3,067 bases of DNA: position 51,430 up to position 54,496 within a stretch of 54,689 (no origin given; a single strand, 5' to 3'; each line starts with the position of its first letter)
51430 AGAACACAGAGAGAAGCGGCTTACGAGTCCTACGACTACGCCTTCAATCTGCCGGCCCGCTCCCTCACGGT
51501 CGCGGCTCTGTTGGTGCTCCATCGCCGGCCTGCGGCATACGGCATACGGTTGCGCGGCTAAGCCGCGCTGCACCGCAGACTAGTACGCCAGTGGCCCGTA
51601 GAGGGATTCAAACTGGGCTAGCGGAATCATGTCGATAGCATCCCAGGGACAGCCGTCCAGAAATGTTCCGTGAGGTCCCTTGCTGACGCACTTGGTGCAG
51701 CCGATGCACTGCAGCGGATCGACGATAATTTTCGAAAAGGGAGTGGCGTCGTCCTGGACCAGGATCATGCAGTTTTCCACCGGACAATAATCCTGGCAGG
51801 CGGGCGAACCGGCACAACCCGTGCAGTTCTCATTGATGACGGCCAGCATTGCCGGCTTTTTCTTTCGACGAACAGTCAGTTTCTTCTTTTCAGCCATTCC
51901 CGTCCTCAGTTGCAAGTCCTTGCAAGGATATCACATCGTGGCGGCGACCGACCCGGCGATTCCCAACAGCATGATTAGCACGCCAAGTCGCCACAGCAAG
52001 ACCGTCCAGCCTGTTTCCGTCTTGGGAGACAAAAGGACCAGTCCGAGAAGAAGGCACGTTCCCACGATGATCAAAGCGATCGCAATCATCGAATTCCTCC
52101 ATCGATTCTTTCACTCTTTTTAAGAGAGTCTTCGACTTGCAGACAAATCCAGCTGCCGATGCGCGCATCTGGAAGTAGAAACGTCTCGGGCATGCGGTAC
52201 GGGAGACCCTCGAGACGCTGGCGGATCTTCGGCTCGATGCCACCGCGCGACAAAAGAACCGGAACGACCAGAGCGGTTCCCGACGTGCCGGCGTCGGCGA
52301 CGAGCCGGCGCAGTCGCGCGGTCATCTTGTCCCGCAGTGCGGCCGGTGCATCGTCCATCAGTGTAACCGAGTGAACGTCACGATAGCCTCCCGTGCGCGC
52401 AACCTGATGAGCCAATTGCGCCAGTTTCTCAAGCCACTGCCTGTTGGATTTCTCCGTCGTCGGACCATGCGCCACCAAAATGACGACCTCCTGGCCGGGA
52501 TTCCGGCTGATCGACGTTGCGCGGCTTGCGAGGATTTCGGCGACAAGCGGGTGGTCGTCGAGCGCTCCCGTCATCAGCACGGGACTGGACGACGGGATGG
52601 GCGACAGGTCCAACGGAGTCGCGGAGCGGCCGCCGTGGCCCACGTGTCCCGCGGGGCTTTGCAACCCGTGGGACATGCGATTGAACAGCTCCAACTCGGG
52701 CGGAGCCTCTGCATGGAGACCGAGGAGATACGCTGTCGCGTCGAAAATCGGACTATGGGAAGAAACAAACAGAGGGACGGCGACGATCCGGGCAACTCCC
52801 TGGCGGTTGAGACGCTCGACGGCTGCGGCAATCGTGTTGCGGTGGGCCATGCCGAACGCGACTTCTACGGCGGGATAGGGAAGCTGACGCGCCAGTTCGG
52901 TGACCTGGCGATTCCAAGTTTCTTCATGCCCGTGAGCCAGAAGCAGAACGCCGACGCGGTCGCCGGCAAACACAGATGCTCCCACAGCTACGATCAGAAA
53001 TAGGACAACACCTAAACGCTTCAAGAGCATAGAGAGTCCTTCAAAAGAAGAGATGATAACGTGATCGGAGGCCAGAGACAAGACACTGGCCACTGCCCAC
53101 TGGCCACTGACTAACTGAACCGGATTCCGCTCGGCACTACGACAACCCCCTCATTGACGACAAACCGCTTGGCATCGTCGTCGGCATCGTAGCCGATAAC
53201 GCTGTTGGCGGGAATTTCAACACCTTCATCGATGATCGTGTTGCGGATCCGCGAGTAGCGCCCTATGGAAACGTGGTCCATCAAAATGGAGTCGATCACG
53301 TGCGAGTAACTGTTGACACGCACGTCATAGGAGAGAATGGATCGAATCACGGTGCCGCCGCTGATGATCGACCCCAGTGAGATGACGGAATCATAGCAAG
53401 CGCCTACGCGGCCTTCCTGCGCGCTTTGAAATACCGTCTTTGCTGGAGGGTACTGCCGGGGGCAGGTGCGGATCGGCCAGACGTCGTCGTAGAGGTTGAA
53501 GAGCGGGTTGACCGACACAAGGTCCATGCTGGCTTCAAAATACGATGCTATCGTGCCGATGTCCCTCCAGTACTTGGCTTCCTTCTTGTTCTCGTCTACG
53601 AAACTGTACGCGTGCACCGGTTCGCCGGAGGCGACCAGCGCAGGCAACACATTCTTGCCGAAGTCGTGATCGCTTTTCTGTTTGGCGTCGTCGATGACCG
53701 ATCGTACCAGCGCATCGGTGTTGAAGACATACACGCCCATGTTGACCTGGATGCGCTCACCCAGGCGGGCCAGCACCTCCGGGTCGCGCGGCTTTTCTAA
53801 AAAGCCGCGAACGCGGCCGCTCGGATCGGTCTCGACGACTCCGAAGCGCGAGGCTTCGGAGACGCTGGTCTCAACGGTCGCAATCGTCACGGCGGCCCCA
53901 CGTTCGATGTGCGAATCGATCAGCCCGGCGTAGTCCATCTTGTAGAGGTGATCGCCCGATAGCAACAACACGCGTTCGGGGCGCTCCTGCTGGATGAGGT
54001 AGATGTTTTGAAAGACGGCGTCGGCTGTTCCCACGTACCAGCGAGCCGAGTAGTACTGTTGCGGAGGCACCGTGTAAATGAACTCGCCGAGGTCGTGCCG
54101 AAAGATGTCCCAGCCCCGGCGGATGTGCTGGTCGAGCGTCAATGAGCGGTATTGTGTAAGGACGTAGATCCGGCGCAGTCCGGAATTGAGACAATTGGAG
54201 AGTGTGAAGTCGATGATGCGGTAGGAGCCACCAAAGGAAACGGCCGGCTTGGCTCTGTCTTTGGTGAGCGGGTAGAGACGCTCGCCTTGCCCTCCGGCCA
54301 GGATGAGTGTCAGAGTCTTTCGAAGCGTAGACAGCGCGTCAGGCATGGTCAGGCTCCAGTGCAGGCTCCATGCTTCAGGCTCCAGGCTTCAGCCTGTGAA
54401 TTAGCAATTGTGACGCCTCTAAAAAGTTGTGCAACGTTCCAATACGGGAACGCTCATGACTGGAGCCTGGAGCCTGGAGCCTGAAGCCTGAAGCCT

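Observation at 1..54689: Intergenic space is saturated with hairpin-forming tandem heptanucleotide arrays (STRR/REPIN-like mosaic elements)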

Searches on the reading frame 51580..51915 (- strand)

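Call 47: search_protein_families(library=pfam, proteins=[window:51580-51915:-], max_evalue=0.01)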
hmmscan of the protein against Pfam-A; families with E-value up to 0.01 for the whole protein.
window:51580-51915:- (111 aa): 8 families
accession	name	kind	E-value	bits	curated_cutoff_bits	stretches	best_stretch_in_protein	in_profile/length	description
PF14697.11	Fer4_21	-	1.4e-06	28.8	35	1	19-50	29-57/59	4Fe-4S dicluster domain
PF12797.12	Fer4_2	-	1.3e-05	25.2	24.5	0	26-46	5-22/22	4Fe-4S binding domain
PF12838.12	Fer4_7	-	1.6e-05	25.7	27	1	30-82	1-50/52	4Fe-4S dicluster domain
PF00037.32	Fer4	-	0.00074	19.7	21.1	0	63-78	1-16/24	4Fe-4S binding domain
PF13237.11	Fer4_10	-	0.0021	18.4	25.5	1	28-79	6-51/53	4Fe-4S dicluster domain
PF13187.11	Fer4_9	-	0.0034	17.8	27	0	30-83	1-50/52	4Fe-4S dicluster domain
PF13484.11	Fer4_16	-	0.0044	18.2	30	0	15-46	36-65/66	4Fe-4S double cluster binding domain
PF12837.12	Fer4_6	-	0.0073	16.7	25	0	63-77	2-16/24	4Fe-4S binding domain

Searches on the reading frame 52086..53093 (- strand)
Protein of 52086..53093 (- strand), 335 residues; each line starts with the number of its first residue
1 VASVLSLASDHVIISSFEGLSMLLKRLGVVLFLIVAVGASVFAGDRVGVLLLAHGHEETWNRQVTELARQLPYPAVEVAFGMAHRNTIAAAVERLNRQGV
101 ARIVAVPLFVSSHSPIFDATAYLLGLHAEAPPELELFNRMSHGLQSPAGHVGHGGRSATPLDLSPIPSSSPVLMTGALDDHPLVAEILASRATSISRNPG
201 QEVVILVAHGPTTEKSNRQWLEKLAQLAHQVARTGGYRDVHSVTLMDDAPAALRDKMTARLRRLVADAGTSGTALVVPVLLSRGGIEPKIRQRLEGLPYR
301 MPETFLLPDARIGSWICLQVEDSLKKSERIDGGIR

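Call 46: search_protein_families(library=pfam, proteins=[window:52086-53093:-])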
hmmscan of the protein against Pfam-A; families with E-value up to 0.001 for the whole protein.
window:52086-53093:- (335 aa): 1 family
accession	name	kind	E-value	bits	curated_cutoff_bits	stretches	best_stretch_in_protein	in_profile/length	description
PF01903.22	CbiX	-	8.9e-12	45.7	22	1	59-112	7-64/106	CbiX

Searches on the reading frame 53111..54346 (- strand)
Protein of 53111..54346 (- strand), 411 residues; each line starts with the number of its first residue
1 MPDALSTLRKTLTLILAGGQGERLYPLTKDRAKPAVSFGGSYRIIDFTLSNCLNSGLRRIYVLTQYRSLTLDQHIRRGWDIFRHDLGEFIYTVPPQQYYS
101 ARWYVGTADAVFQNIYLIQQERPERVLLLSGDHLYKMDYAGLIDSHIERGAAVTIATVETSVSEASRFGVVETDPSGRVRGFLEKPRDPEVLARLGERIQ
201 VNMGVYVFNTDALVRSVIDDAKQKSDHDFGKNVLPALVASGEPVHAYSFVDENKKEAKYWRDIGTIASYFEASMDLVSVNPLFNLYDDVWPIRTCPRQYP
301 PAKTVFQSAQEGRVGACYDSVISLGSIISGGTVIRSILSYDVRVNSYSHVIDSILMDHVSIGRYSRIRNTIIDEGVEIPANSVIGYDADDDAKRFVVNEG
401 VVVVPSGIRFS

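Call 47: search_protein_families(library=pfam, proteins=[window:53111-54346:-], max_evalue=0.01)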
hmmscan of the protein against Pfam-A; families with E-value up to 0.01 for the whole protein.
window:53111-54346:- (411 aa): 7 families
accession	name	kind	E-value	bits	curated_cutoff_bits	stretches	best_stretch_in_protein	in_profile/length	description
PF00483.29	NTP_transferase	-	1.7e-62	211.6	21.2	1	13-276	2-242/245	Nucleotidyl transferase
PF24894.1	Hexapep_GlmU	-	1.8e-32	112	23.3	1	300-404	1-104/104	GlmU-like, C-terminal hexapeptide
PF07959.18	Fucose_pyrophosphorylase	-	8.8e-06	25.3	34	0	329-384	283-341/418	Fucose pyrophosphorylase domain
PF25084.1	LbH_EIF2B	-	1.3e-05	25.5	54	1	320-385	22-88/105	EIF2B subunit epsilon LbH domain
PF25247.1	LbH_GLGC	-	3.2e-05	24.3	27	1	359-405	74-125/135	GLGC left-handed parallel beta-helix domain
PF12804.13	NTP_transf_3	-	0.0011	19.6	27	1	14-70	2-52/160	MobA-like NTP transferase domain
PF00132.30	Hexapep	-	0.0036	17.4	27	1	353-385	2-35/36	Bacterial transferase hexapeptide (six repeats)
